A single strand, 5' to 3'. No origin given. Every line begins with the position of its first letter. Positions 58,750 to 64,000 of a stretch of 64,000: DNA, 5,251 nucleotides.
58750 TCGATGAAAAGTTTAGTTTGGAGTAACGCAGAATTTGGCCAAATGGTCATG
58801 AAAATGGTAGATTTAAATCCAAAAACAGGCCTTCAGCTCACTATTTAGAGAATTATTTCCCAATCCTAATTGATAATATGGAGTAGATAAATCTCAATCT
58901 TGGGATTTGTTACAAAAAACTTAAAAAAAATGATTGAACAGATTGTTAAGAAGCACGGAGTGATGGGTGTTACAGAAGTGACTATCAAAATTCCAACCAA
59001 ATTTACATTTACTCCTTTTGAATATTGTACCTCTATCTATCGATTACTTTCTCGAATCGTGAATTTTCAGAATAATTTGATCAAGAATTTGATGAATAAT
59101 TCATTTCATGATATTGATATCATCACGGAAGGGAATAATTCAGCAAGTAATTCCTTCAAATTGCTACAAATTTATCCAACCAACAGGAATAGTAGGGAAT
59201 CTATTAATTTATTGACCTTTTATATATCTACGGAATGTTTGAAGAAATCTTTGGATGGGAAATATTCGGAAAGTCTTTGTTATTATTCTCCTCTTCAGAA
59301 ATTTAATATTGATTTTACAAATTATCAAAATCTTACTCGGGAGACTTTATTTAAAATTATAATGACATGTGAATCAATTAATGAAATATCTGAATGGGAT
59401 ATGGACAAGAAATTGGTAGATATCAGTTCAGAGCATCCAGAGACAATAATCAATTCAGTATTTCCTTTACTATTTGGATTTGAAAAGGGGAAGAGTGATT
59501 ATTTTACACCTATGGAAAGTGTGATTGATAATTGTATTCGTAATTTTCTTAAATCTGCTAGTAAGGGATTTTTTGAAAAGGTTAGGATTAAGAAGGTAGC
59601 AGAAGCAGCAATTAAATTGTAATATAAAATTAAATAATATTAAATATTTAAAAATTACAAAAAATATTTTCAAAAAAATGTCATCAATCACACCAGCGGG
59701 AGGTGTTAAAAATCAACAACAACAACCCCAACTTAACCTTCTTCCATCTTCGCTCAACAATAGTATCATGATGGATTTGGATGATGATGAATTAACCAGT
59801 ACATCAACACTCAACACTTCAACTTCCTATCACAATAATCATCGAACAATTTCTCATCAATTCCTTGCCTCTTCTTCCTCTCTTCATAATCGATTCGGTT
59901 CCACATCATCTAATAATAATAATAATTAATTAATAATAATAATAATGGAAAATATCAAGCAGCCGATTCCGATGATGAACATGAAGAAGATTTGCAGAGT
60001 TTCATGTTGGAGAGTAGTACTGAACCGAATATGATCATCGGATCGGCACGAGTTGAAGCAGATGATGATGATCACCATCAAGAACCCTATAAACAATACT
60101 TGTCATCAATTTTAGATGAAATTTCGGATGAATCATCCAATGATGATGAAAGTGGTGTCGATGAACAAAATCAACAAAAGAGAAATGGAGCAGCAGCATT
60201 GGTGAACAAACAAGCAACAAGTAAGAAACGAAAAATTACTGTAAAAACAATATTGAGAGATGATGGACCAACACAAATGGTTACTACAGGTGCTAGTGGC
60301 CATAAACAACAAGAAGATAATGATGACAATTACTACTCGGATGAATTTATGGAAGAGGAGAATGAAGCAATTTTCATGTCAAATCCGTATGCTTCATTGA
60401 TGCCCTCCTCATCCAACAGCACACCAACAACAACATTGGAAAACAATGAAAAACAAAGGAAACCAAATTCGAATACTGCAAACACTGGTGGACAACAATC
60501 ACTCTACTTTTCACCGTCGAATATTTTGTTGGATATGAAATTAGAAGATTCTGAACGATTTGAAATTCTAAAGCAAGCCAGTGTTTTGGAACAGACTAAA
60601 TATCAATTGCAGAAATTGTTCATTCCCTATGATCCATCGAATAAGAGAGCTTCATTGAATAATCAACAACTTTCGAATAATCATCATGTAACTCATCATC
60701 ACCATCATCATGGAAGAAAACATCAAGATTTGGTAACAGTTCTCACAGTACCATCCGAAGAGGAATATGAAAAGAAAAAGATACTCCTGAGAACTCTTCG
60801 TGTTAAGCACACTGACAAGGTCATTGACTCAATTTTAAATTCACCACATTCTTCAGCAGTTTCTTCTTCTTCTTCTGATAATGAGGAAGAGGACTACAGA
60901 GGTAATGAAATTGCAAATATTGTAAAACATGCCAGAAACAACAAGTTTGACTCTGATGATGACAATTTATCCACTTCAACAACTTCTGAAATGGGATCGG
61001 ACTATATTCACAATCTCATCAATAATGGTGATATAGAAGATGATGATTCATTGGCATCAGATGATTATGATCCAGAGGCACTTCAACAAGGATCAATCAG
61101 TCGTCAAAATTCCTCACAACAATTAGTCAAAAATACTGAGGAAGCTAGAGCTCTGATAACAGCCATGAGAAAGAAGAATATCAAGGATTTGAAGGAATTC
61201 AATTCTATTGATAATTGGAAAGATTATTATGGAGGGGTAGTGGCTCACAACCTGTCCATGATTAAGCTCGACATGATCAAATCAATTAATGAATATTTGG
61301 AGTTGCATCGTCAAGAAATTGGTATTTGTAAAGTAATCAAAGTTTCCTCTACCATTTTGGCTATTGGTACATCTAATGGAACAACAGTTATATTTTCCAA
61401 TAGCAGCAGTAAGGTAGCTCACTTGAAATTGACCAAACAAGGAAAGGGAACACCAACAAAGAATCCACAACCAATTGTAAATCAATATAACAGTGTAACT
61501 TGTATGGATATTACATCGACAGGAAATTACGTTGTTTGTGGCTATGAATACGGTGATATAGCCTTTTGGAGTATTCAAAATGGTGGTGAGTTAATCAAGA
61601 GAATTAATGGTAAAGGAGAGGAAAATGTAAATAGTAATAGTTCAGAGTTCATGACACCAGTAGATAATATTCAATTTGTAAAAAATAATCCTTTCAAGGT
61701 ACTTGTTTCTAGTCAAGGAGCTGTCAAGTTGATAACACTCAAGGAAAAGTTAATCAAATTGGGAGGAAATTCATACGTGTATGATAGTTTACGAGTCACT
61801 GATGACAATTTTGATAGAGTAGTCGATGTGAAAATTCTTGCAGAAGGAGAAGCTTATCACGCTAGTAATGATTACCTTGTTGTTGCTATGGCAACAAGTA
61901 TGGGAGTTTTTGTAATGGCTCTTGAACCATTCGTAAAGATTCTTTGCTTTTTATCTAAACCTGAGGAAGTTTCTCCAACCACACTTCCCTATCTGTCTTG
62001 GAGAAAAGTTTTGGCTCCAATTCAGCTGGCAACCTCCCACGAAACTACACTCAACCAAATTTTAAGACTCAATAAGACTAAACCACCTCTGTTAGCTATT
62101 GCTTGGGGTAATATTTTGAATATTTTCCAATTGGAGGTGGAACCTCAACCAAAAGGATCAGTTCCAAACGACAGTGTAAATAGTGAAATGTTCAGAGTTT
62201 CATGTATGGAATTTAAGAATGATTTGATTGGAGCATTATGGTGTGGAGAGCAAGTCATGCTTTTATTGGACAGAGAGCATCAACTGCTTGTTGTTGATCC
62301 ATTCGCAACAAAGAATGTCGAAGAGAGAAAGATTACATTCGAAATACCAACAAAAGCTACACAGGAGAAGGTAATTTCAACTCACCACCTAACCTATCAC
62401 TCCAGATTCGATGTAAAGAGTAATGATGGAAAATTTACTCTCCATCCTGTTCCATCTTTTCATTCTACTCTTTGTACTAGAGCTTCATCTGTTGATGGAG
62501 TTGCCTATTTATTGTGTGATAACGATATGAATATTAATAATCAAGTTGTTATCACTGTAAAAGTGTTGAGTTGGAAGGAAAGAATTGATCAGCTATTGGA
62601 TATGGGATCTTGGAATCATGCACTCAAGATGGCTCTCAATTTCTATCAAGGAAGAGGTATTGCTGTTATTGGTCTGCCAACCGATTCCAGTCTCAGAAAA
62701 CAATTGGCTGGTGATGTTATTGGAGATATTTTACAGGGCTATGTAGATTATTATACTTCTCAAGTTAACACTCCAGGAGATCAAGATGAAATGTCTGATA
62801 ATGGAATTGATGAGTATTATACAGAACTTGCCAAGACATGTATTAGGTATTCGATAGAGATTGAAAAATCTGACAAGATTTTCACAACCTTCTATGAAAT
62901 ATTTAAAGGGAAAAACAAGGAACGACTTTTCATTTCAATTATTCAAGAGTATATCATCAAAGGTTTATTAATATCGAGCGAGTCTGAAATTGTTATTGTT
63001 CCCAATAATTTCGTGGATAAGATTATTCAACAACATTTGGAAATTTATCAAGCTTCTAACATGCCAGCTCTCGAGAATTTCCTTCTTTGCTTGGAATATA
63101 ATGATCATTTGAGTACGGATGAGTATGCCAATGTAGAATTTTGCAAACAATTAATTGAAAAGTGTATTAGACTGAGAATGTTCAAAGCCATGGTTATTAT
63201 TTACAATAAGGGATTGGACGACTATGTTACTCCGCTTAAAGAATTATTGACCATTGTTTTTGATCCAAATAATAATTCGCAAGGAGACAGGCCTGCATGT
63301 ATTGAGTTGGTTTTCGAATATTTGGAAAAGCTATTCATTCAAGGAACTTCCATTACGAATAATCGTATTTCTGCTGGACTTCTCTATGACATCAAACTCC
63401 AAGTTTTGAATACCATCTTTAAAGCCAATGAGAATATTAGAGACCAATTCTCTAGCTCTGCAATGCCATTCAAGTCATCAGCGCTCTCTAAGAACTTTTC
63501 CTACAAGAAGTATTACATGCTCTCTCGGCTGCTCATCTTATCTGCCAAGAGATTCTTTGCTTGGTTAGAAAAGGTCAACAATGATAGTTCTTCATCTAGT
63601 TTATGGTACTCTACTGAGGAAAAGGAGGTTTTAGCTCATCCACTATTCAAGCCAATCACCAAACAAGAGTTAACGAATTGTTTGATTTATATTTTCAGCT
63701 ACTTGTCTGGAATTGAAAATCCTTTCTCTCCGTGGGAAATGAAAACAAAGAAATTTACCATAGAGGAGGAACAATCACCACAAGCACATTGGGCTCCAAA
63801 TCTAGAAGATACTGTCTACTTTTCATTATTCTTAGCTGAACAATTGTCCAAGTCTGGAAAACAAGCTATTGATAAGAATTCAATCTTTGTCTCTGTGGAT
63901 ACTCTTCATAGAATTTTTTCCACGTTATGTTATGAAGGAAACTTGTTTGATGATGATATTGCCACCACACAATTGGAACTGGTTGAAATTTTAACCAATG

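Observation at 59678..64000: Unlisted ORF of more than 4 kb, VPS8-like, running off the right edge, with a frame switch at an (AAT)n microsatellite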

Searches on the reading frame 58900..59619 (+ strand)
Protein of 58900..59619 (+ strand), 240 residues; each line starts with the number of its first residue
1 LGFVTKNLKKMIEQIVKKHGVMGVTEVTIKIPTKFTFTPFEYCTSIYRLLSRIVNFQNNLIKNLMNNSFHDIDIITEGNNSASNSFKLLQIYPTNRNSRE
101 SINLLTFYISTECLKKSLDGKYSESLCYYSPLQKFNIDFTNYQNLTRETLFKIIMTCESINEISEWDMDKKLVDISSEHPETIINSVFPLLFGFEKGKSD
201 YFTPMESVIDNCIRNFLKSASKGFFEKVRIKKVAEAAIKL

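Call 13: search_protein_families(library=pfam, proteins=[window:58900-59619:+], max_evalue=0.01)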
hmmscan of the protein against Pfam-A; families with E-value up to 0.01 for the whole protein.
window:58900-59619:+ (240 aa): 0 families

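Call 28: find_encoding_contigs(protein=window:58963-59619:+, flank=5000, max_places=10)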
Protein window:58963-59619:+ (219 aa): no gene with exactly this product is on record in the collection.

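Call 29: search_protein_representatives(protein=window:58963-59619:+)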
Query: 219 residues. Proteins with E-value up to 0.001 (for the whole library): 1; up to 1e-10: 1; up to 1e-30: 1. The best 1 are listed.
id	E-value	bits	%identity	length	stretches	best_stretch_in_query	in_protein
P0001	2.5e-125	432.4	99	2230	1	1-201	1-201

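Call 55: predict_structure(protein=window:58930-59619:+)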
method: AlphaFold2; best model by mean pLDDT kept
length: 230 residues; sequences in the alignment: 1
mean_pLDDT: 34.1   pTM: 0.21
mean pLDDT of the five models: 34.1, 32.5, 30.0, 29.0, 28.8
residues with pLDDT >= 90: 0; 70-90: 0; 50-70: 0; < 50: 230
segments of 3 or more residues with pLDDT < 50: 1-230
pLDDT, mean of each block of 10 residues (from residue 1): 36 33 32 36 40 38 34 36 35 37 42 35 28 32 31 33 34 33 29 32 35 32 29
secondary structure, 60 per line:
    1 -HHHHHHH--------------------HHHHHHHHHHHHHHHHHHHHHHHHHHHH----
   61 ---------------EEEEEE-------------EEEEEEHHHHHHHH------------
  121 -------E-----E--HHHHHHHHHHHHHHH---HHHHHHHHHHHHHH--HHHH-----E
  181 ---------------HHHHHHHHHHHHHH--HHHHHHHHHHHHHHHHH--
elements in order: H2-8 H29-56 E76-81 E95-100 H101-108 H137-151 H155-168 H171-174 H196-209 H212-228

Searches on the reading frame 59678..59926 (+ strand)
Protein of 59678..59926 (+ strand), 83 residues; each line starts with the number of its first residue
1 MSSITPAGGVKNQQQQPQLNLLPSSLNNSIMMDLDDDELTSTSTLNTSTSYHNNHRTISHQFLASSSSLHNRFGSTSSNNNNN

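Call 13: search_protein_families(library=pfam, proteins=[window:59678-59926:+], max_evalue=0.01)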
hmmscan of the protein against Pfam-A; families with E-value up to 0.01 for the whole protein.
window:59678-59926:+ (83 aa): 0 families

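Call 27: find_encoding_contigs(protein=window:59678-59926:+, flank=5000, max_places=10)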
Protein window:59678-59926:+ (83 aa): no gene with exactly this product is on record in the collection.

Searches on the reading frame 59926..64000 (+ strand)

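Call 5: search_protein_families(library=pfam, proteins=[window:59926-64000:+], max_evalue=0.1)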
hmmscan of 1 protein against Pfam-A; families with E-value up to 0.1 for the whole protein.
window:59926-64000:+ (1358 aa): 6 families
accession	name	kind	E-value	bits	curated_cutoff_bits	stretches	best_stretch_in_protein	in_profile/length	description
PF23410.3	Beta-prop_VPS8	-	2.4e-32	112.7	28.9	1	459-800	17-308/358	Vps8 beta-propeller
PF23306.1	VPS8_N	-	6.1e-12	45.6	27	1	463-806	20-329/375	VPS8-like, N-terminal beta propeller repeats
PF12816.13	TPR_Vps8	-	3e-11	43.7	27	1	1074-1216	54-198/200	Vps8 central TPR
PF25168.1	Beta-prop_WDR36-Utp21_2nd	-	0.00087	19.1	84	1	514-554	105-145/335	WDR36/Utp21 second beta-propeller domain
PF00400.38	WD40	-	0.029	15.4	27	0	522-549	12-39/39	WD domain, G-beta repeat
PF23414.1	Beta-prop_EML_2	-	0.086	12.6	90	0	472-562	48-122/266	Echinoderm microtubule-associated protein second beta-propeller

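Call 7: find_homologous_proteins(query=window:60004-64000:+, max_evalue=0.00001)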
Query window:60004-64000:+ (1332 aa): 2 proteins with E <= 0.00001 among 8000 candidates.
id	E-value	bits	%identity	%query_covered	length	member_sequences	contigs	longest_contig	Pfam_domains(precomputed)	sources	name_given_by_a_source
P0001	0.0e+0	3005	100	100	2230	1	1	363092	PF23410.5,PF12816.14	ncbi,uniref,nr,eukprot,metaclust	ncbi:hypothetical protein NAEGRDRAFT_58764 [Naegleria gruberi]|uniref:RING-type domain-containing pr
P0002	5.6e-277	940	44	87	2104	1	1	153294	PF23410.5,PF23556.2,PF12816.14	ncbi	ncbi:hypothetical protein ABK040_016716 [Willaertia magna]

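Call 8: search_solved_structures(query=window:59926-64000:+, max_evalue=0.01)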
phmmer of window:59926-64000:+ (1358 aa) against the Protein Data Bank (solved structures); distinct sequences matched with E-value up to 0.01: 0.

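Call 11: find_encoding_contigs(protein=P0001, flank=10000, max_places=3)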
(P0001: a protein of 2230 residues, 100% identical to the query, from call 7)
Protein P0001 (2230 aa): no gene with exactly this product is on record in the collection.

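Call 12: find_encoding_contigs(protein=P0002, flank=10000, max_places=3)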
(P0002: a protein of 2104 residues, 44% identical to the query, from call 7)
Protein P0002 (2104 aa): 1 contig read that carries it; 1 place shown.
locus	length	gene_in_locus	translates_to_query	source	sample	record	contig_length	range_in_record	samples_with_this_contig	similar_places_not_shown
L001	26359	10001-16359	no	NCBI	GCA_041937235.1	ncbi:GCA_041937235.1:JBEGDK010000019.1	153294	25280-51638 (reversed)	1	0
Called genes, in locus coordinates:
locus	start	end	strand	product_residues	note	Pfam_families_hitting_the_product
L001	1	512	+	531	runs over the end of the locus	PF05427:FIBP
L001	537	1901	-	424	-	PF00169:PH, PF14593:PH_3 (weak), PF15413:PH_11 (faint), PF22842:Pel9A-like_beta_helix, PF05048:NosD, PF13229:Beta_helix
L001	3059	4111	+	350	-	PF02042:RWP-RK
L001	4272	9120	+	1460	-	PF05251:Ost5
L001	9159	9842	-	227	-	PF12796:Ank_2, PF00023:Ank (weak), PF13637:Ank_4, PF00023:Ank (weak), PF12796:Ank_2, PF13637:Ank_4, PF13857:Ank_5 (weak), PF00023:Ank, +2 more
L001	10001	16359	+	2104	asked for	PF23410:Beta-prop_VPS8, PF12816:TPR_Vps8, PF23556:TPR_Vps41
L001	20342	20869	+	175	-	-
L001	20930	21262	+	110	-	PF00837:T4_deiodinase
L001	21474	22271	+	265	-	-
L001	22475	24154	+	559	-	PF25390:WD40_RLD, PF25384:Alsin_RLD (weak), PF25390:WD40_RLD, PF00415:RCC1, PF25384:Alsin_RLD, PF13540:RCC1_2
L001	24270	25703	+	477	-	PF05195:AMP_N, PF00557:Peptidase_M24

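Call 13: search_protein_families(library=pfam, proteins=[P0001, P0002], max_evalue=0.01)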
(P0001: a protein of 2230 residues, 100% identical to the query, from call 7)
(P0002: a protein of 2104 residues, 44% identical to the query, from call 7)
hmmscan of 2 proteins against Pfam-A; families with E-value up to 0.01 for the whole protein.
P0001 (2230 aa): 5 families
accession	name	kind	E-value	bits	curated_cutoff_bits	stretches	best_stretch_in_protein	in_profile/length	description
PF23410.3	Beta-prop_VPS8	-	6.5e-32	111.3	28.9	1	646-987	17-308/358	Vps8 beta-propeller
PF23306.1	VPS8_N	-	1.3e-11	44.5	27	1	650-993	20-329/375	VPS8-like, N-terminal beta propeller repeats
PF12816.13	TPR_Vps8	-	1.5e-10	41.4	27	1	1261-1403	54-198/200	Vps8 central TPR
PF25168.1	Beta-prop_WDR36-Utp21_2nd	-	0.0015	18.3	84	1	702-741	106-145/335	WDR36/Utp21 second beta-propeller domain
PF25066.1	TPR_VPS8_2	-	0.0055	16.6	26.2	0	1832-1876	50-94/194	VPS8-like, TPR-like repeats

P0002 (2104 aa): 13 families
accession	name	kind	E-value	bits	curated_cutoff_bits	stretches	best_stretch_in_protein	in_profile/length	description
PF23410.3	Beta-prop_VPS8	-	3.6e-31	108.9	28.9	2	351-649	63-332/358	Vps8 beta-propeller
PF12816.13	TPR_Vps8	-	3.4e-20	72.9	27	1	828-1031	1-200/200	Vps8 central TPR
PF23306.1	VPS8_N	-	7.3e-15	55.3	27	1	366-636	79-335/375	VPS8-like, N-terminal beta propeller repeats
PF23556.1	TPR_Vps41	-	7.1e-11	42.3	27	1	1188-1398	113-297/333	Vps41 TPR-like region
PF23555.2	zf-RING_Vps41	-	8.8e-05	22.5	30.3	1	1879-1913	2-36/52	Vps41 C-terminal RING finger domain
PF23413.1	zf_RING_Vps8_fungal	-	0.00022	22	27.4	1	1889-1913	31-55/58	Vps8 RING zinc finger, fungal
PF23412.1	zf_RING_Vps8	-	0.00032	20.9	27.3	1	1880-1913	1-33/52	Vps8 RING zinc finger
PF20426.4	NBCH_WD40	-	0.00039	19.8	50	1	337-394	255-312/350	Neurobeachin beta propeller domain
PF25168.1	Beta-prop_WDR36-Utp21_2nd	-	0.0012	18.6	84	1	354-444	112-198/335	WDR36/Utp21 second beta-propeller domain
PF12678.13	zf-rbx1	-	0.0015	19.2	31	1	1881-1925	4-55/55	RING-H2 zinc finger domain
PF13639.12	zf-RING_2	-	0.004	17.8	27.3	1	1880-1925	3-44/44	Ring finger domain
PF25171.1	Beta-prop_WDR36-Utp21_1st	-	0.0076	16.1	80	0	356-422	194-253/266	WDR36/Utp21 first beta-propeller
PF14634.12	zf-RING_5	-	0.0084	16.5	27.9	0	1883-1926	2-43/43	zinc-RING finger domain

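Call 36: search_solved_structures(query=A1, max_evalue=0.01)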
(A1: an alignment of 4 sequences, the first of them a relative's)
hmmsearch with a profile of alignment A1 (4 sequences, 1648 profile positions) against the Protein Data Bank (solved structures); distinct sequences matched with E-value up to 0.01: 11.
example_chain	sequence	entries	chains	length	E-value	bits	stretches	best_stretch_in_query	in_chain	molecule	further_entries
8qx8_F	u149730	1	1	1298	2.2e-31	111.4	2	384-1063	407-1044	Vacuolar protein sorting-associated protein 8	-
5xyi_g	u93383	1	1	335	2.6e-05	24.9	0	44-115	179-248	Guanine nucleotide-binding protein beta subunit, putative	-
5yzv_A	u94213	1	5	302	0.00027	21.6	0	80-111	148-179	Probable serine/threonine-protein kinase PkwA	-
8auv_Q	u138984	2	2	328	0.00066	20.3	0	71-112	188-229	RACK1 (guanine nucleotide-binding protein subunit beta-like protein) | guanine nucleotide-binding protein subunit beta-like protein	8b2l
6w7z_B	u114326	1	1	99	0.0013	19.3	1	1549-1603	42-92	E3 ubiquitin-protein ligase RLIM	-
6w9a_B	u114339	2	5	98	0.0014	19.2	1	1549-1603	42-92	E3 ubiquitin-protein ligase RLIM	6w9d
8ptw_CT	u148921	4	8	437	0.0027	18.2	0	65-114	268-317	Pre-rRNA-processing protein IPI3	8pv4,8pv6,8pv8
4v3k_C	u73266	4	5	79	0.0029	18.2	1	1551-1602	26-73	E3 UBIQUITIN-PROTEIN LIGASE RNF38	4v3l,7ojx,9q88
8g2z_0U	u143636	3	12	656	0.0032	18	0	53-109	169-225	CFAP52A | Cilia- and flagella-associated protein 52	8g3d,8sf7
7qiy_O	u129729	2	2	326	0.0038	17.7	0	71-112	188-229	Mitogen-activated protein kinase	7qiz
1x4j_A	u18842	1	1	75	0.006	17.1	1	1551-1600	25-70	RING finger protein 38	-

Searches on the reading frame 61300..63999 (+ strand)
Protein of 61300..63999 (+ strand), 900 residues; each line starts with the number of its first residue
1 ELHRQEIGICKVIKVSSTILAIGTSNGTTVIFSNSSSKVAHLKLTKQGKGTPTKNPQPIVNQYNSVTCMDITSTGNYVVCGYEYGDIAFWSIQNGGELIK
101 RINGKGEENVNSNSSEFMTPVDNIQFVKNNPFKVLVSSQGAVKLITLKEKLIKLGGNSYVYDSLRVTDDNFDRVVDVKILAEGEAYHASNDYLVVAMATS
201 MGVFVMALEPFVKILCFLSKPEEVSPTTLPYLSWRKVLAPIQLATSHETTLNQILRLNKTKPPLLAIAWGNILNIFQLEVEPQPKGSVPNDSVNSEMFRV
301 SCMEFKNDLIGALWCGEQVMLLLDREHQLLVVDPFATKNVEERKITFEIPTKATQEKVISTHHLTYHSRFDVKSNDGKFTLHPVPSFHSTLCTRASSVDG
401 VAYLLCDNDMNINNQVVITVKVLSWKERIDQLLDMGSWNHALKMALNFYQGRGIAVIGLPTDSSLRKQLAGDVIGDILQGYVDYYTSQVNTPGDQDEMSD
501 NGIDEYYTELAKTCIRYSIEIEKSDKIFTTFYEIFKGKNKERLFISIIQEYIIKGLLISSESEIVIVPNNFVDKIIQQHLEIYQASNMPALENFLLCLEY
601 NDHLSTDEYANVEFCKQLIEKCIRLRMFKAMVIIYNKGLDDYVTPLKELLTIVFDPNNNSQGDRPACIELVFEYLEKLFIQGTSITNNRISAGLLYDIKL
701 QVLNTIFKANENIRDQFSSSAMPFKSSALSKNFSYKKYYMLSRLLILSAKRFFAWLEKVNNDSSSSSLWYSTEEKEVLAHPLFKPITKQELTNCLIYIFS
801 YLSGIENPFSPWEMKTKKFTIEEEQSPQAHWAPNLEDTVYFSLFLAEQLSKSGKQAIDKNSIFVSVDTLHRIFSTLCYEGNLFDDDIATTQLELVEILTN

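Call 17: find_homologous_proteins(query=window:61300-63999:+, max_evalue=0.00001)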
Query window:61300-63999:+ (900 aa): 2 proteins with E <= 0.00001 among 8000 candidates.
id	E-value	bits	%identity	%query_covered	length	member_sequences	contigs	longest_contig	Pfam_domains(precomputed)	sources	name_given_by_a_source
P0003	1.2e-140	489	59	43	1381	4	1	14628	PF23556.2,PF12816.14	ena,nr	nr:unnamed protein product [Naegleria fowleri]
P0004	5.5e-7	46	20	77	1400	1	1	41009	PF23410.5,PF23413.2,PF23555.2,PF25066.1,PF12816.14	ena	-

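Call 18: find_encoding_contigs(protein=P0003, flank=10000, max_places=4)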
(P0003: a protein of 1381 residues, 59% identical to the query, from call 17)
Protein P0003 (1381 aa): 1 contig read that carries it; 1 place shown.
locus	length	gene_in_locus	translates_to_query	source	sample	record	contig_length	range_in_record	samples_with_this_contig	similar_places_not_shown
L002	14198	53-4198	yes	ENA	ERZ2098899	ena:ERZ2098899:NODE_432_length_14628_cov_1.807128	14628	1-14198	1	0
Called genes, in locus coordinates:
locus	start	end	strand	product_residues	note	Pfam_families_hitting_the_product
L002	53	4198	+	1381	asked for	PF12816:TPR_Vps8, PF23556:TPR_Vps41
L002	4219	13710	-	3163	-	PF25024:EGF_TEN (faint)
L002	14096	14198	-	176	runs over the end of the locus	?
